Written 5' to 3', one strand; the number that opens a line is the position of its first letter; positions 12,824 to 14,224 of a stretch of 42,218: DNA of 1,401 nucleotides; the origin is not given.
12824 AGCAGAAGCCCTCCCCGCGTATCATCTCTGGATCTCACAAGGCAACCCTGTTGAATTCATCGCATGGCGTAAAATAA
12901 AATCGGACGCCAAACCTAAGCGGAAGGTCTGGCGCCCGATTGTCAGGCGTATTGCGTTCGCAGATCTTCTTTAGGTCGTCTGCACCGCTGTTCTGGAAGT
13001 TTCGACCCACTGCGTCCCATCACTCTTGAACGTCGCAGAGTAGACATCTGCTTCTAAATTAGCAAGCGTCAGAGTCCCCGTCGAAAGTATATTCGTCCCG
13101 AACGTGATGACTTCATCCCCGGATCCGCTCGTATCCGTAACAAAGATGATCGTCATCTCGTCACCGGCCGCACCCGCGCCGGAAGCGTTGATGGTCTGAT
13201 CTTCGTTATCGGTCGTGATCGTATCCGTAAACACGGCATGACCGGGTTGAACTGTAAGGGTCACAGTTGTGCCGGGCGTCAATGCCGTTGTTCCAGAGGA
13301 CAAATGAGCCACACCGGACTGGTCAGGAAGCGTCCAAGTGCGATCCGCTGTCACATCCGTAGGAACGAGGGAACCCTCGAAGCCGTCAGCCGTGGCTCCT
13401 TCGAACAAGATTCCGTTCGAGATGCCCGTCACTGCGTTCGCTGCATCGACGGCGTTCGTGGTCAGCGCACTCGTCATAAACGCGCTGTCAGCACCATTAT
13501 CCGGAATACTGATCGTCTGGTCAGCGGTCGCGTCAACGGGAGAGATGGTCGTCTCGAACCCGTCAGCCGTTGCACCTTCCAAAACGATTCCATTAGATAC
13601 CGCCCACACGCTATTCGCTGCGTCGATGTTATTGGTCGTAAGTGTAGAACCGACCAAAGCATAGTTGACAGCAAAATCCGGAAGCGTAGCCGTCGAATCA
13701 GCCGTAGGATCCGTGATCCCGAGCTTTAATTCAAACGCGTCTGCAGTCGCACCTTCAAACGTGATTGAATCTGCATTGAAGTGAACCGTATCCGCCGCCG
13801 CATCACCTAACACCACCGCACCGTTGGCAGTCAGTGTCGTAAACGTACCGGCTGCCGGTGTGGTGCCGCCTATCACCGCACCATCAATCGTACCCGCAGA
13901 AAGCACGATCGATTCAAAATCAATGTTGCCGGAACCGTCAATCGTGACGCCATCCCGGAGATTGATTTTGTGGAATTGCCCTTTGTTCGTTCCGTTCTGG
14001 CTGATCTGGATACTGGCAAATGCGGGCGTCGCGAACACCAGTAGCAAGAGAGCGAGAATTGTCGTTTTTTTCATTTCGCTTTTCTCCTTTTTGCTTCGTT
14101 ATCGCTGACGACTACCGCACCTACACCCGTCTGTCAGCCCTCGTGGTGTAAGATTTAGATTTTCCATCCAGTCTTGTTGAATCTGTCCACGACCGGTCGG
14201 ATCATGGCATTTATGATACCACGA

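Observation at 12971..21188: An 8-kb late-operon block in which most products are exported or membrane-anchored, including fibre-like proteins with Sec signal peptides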

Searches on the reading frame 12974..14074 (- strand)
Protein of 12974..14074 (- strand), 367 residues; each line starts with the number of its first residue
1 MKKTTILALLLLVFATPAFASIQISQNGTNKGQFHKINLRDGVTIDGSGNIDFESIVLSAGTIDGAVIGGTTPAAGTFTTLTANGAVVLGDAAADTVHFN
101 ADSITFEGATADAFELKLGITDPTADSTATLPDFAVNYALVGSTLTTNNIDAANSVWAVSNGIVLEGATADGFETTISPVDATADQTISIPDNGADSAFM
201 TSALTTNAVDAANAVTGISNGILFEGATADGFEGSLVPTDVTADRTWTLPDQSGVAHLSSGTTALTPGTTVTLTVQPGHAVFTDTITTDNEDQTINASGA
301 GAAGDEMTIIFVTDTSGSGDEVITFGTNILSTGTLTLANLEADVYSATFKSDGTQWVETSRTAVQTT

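Call 5: search_protein_families(library=pfam, proteins=[window:12974-14074:-], max_evalue=0.1)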
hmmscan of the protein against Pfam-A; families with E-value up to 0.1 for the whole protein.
window:12974-14074:- (367 aa): 0 families

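Call 6: search_protein_families(library=phrogs, proteins=[window:12974-14074:-], max_evalue=0.1)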
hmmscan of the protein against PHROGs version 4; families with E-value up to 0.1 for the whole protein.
window:12974-14074:- (367 aa): 2 families
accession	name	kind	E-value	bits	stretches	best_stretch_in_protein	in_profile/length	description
phrog_38058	-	tail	1e-07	31.7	2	59-149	134-218/708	tail fiber protein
phrog_8215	-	tail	4e-05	23.1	1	52-156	328-422/1000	baseplate wedge initiator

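Call 23: find_homologous_proteins(query=window:12974-14074:-, max_evalue=0.001)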
Query window:12974-14074:- (367 aa): 3220 proteins with E <= 0.001 among 8000 candidates; the best 120 are listed.
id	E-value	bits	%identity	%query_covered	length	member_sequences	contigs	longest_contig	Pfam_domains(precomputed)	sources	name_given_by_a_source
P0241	2.5e-221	752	100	100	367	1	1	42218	-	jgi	-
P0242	1.2e-177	608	63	46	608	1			PF22615.2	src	-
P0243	4.3e-151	521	74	75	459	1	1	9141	-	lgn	-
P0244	7.4e-142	491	59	60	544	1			-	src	-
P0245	9.7e-135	467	57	72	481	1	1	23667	-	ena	-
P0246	7.6e-134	464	57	60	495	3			PF22615.2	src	-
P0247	7.0e-133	461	55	90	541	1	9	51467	-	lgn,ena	-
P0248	9.3e-130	451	68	79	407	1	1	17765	-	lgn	-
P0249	1.8e-127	443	63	100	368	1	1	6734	-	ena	-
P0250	1.7e-125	437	64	75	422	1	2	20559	-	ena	-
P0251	2.4e-119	417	57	66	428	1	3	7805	-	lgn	-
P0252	1.6e-118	414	44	100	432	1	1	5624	-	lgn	-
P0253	1.6e-115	404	62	75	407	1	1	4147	-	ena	-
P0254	3.1e-114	400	58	58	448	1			-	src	-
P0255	4.1e-113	396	58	100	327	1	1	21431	-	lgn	-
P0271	1.7e-92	328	58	74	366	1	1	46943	-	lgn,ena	-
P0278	8.9e-87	310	51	96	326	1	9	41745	-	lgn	-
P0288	6.7e-82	294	46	99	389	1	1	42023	-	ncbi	-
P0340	1.9e-60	223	40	72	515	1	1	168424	-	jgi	-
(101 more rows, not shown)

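Call 26: find_encoding_contigs(protein=P0288, flank=10000, max_places=1)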
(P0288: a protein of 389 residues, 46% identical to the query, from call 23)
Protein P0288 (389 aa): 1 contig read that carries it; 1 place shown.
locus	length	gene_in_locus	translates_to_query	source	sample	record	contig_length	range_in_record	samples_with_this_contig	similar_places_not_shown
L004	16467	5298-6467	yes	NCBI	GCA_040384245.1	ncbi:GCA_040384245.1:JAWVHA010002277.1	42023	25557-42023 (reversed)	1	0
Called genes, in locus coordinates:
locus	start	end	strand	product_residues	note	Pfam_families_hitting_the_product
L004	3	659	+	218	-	?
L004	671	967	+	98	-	-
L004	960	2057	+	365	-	-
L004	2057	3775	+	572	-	PF00535:Glycos_transf_2 (weak)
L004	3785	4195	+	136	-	-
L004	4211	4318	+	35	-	-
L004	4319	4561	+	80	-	-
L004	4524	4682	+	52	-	-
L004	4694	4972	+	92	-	-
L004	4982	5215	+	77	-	-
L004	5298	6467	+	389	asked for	-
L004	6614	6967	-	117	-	-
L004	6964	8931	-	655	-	PF00476:DNA_pol_A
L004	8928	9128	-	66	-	-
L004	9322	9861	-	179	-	PF01327:Pep_deformylase, PF02810:SEC-C (weak)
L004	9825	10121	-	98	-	-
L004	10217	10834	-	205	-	PF24729:Acb2_Tad1_hairpin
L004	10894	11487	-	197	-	PF10991:Enc34_ssDNA-bd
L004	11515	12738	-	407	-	PF10926:DUF2800, PF12705:PDDEXK_1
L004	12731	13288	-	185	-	-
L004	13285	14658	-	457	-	PF00176:SNF2-rel_dom, PF04851:ResIII, PF00271:Helicase_C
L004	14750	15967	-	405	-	PF01139:RtcB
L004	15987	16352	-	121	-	-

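Call 29: find_encoding_contigs(protein=P0278, flank=10000, max_places=2)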
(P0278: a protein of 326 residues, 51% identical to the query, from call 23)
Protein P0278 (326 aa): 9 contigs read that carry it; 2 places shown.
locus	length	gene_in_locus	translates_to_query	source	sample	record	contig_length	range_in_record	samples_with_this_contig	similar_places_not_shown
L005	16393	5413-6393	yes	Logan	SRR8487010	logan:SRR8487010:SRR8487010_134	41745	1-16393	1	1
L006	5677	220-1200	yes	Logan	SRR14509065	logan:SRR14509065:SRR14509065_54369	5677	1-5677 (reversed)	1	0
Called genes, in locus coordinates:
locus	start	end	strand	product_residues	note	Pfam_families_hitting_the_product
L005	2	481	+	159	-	?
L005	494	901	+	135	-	-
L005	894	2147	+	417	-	-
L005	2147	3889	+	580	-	PF00535:Glycos_transf_2 (weak)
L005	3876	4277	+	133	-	PF17749:MIP-T3_C (faint)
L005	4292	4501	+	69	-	-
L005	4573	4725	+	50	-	-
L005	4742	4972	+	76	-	-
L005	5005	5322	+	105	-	-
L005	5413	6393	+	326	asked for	-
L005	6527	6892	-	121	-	-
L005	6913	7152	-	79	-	-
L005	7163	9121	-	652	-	PF00476:DNA_pol_A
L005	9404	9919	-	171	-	PF01327:Pep_deformylase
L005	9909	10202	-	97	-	PF19905:DUF6378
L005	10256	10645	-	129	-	PF24729:Acb2_Tad1_hairpin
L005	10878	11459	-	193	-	PF10991:Enc34_ssDNA-bd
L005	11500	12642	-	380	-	PF10926:DUF2800, PF12705:PDDEXK_1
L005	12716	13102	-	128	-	-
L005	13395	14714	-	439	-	PF00176:SNF2-rel_dom, PF04851:ResIII (weak), PF00271:Helicase_C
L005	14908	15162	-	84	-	-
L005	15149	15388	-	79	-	-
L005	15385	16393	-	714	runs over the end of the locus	PF09250:Prim-Pol, PF05272:VapE-like_dom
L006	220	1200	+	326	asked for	-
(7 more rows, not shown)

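Call 30: find_encoding_contigs(protein=P0340, flank=10000, max_places=1)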
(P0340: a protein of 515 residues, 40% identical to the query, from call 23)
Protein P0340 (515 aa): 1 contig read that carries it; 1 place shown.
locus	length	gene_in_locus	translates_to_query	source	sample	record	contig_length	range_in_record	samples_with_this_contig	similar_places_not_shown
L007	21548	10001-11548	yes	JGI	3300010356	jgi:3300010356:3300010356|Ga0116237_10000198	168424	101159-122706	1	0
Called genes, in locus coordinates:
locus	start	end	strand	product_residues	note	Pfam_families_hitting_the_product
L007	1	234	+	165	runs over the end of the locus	PF27180:HI_1489_N (weak)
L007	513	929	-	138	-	-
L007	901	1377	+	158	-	-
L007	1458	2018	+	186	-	-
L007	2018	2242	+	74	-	PF01258:zf-dskA_traR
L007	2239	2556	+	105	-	-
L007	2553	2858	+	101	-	-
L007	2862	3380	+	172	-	PF11985:Phage_Mu_Gp27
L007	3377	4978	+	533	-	PF03237:Terminase_6N (weak)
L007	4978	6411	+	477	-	-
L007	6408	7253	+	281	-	PF04233:Phage_Mu_F (weak)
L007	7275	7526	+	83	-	-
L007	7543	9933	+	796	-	PF25209:Phage_capsid_4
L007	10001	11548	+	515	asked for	-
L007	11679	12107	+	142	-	PF19912:DUF6385 (weak)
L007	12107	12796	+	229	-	-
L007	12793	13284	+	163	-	-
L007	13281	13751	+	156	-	-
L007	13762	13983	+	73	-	-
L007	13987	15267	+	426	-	-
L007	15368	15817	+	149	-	-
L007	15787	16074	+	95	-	-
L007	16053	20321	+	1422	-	-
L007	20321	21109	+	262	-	-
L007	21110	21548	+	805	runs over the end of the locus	-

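Call 37: search_protein_families(library=pfam, proteins=[P0242, P0247, P0340], max_evalue=0.01)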
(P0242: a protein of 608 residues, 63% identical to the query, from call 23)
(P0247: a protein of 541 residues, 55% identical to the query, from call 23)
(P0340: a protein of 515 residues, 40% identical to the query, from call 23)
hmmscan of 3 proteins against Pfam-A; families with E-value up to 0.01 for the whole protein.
P0242 (608 aa): 3 families
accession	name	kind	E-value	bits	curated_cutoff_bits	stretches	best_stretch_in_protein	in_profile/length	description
PF22615.1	IPMS_D2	-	7.6e-08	33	27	0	513-549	9-45/66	Alpha-isopropylmalate synthase, post-catalytic domain-like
PF19246.4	DUF5894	-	0.0024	17.8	25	0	373-408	15-50/57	Family of unknown function (DUF5894)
PF25158.1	ABCA11_C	-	0.0087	16.3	27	0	278-297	9-28/55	ABC transporter A family member 11-like, C-terminal domain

P0247 (541 aa): 0 families

P0340 (515 aa): 0 families

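Call 45: search_dna_similar(query=window:12974-14074:-, collection=phages, mode=protein, max_rows=25, max_evalue=0.001)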
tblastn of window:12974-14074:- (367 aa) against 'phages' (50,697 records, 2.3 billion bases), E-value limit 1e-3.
Records with a match: 3; places in all: 19; records where one place covers at least 80% of the query: 0.
Best place of each record, by identity: 60-80% 1; <60% 2.
By first word of the organism name: Pelagibacter 3.
By host as written in the record: Candidatus Pelagibacter ubique HTCC1062 2; Candidatus Pelagibacter sp H2P3alpha 1.
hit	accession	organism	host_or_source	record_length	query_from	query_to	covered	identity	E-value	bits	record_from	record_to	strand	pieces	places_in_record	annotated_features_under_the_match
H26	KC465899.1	Pelagibacter phage HTVC008M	Candidatus Pelagibacter ubique HTCC1062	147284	106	260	42%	43.7%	9e-21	149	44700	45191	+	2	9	hypothetical protein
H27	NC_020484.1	Pelagibacter phage HTVC008M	Candidatus Pelagibacter ubique HTCC1062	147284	106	260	42%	43.7%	9e-21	149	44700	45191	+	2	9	baseplate wedge initiator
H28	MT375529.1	Pelagibacter phage Kolga EXVC016S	Candidatus Pelagibacter sp H2P3alpha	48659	218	254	10%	62.2%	3e-4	49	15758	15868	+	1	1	tail fiber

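Call 47: predict_structure(alignment_id=A1)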
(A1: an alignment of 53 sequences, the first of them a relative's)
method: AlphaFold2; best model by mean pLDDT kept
length: 367 residues; sequences in the alignment: 53
mean_pLDDT: 71.1   pTM: 0.49
mean pLDDT of the five models: 71.1, 69.2, 68.9, 66.3, 65.9
residues with pLDDT >= 90: 66; 70-90: 136; 50-70: 121; < 50: 44
segments of 3 or more residues with pLDDT < 50: 59-62, 64-67, 69-86, 203-209, 365-367
pLDDT, mean of each block of 10 residues (from residue 1): 69 71 74 67 55 58 46 40 46 69 76 70 69 64 52 70 74 71 67 53 47 70 74 74 74 74 91 92 86 93 93 73 94 84 89 96 63
secondary structure, 60 per line:
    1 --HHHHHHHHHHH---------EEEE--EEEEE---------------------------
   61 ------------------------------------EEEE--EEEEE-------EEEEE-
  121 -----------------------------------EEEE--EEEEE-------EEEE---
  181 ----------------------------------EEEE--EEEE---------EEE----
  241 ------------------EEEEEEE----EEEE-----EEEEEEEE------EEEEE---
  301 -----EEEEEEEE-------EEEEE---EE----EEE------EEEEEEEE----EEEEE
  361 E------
elements in order: H3-13 E23-26 E29-33 E97-100 E103-107 E115-119 E156-159 E162-166 E174-177 E215-218 E221-224 E234-236 E259-265 E270-273 E279-286 E293-297 E306-313 E321-325 E335-337 E344-351 E356-361

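Call 60: find_encoding_contigs(protein=P0271, flank=10000, max_places=1)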
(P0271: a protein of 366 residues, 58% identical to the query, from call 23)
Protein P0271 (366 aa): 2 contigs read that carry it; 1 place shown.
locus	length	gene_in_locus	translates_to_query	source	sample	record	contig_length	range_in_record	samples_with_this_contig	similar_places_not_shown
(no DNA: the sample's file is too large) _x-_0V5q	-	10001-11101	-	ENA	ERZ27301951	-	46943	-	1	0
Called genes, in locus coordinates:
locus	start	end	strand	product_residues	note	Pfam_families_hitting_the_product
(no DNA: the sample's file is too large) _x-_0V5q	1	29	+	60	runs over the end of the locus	-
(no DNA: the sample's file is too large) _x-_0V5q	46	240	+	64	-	-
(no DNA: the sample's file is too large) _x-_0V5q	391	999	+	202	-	-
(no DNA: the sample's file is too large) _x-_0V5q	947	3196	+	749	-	PF03237:Terminase_6N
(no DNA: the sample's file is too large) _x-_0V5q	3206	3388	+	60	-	-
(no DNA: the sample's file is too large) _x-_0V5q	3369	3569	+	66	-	-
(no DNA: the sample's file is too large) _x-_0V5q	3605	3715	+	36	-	-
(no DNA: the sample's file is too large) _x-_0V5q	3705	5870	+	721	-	PF23899:SU10_portal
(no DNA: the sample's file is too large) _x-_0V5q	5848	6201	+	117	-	-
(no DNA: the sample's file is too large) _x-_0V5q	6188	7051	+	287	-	-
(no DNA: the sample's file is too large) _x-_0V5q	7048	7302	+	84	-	-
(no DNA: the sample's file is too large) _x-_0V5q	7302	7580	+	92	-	-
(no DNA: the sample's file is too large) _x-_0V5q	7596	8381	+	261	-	-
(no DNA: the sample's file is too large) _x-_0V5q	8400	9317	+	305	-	PF25209:Phage_capsid_4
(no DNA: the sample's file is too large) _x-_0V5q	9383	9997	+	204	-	-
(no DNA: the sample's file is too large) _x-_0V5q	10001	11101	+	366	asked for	-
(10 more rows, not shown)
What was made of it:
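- P0271 and P0340 lie just after the capsid gene (calls 30, 60).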

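Call 63: fold_search(model_id=the predicted structure, library=pdb)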
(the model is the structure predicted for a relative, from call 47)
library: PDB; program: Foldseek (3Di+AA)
matches with E <= 10: 148; with E <= 0.001: 3
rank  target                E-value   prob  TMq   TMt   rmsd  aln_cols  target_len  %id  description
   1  24qj                  2.4e-04  0.99  0.19  0.15  18.0       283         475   13  Crystal structure of a tailspike depolymerase (Solidus_gp83) from Acinetobacter phage Solidus (released 2026-03-25)
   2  7rej_B                5.4e-04  1.00  0.21  0.28  11.1       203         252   19  Tailspike protein 4 (TSP4) from phage CBA120, residues 1-335, obtained in the presence of NaK-Tartrate (released 2022-02-23)
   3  7rej_A                8.1e-04  0.98  0.18  0.19  12.2       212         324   17  Tailspike protein 4 (TSP4) from phage CBA120, residues 1-335, obtained in the presence of NaK-Tartrate (released 2022-02-23)
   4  9ny6_C                1.0e-03  0.92  0.19  0.23  19.9       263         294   17  Pseudomonas phage Pa223 capsid spike (released 2025-08-06)
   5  7rfo_B                1.1e-03  0.99  0.21  0.22  11.4       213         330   16  SeMet Tailspike protein 4 (TSP4) phage CBA120, residues 1-335, obtained in the presence of LiSO4 (released 2022-02-23)
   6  7rfv                  3.4e-03  0.93  0.18  0.26  12.0       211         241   16  Tailspike protein 4 (TSP4) from phage CBA120, residues 1-250, obtained in the presence of PEG8000 (released 2022-02-23)
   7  7rfo_C                1.1e-02  0.75  0.17  0.19  13.2       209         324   19  SeMet Tailspike protein 4 (TSP4) phage CBA120, residues 1-335, obtained in the presence of LiSO4 (released 2022-02-23)
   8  7rfo_A                1.5e-02  0.72  0.17  0.19  12.7       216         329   16  SeMet Tailspike protein 4 (TSP4) phage CBA120, residues 1-335, obtained in the presence of LiSO4 (released 2022-02-23)
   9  9f4a_LS               7.3e-02  0.35  0.16  0.11  17.2       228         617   12  Interface between baseplate cup and extended tail tube/sheath of Klebsiella phage KP1 variant vB_Kpn_Lilla1 (released 2025-05-14)
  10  1qex_A                1.2e-01  0.69  0.15  0.18   5.5        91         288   14  BACTERIOPHAGE T4 GENE PRODUCT 9 (GP9), THE TRIGGER OF TAIL CONTRACTION AND THE LONG TAIL FIBERS CONNECTOR (released 1999-10-05)
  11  6o38_A                4.5e-01  0.44  0.16  0.11   5.0        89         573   16  Structure of a chaperone-substrate complex (released 2019-07-24)
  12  6o38_C                5.7e-01  0.47  0.17  0.13   4.7       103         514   18  Structure of a chaperone-substrate complex (released 2019-07-24)
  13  2fl8_A                6.0e-01  0.66  0.18  0.19   4.1        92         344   13  Fitting of the gp10 trimer structure into the cryoEM map of the bacteriophage T4 baseplate in the hexagonal conformati (released 2006-04-04)
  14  6o38_F                6.4e-01  0.23  0.14  0.10  11.9       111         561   14  Structure of a chaperone-substrate complex (released 2019-07-24)
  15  5nxh_A                6.4e-01  0.04  0.12  0.11  18.0       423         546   10  Crystal structure of the carboxy-terminal region of the bacteriophage T4 proximal long tail fibre protein gp34, residu (released 2017-07-12)
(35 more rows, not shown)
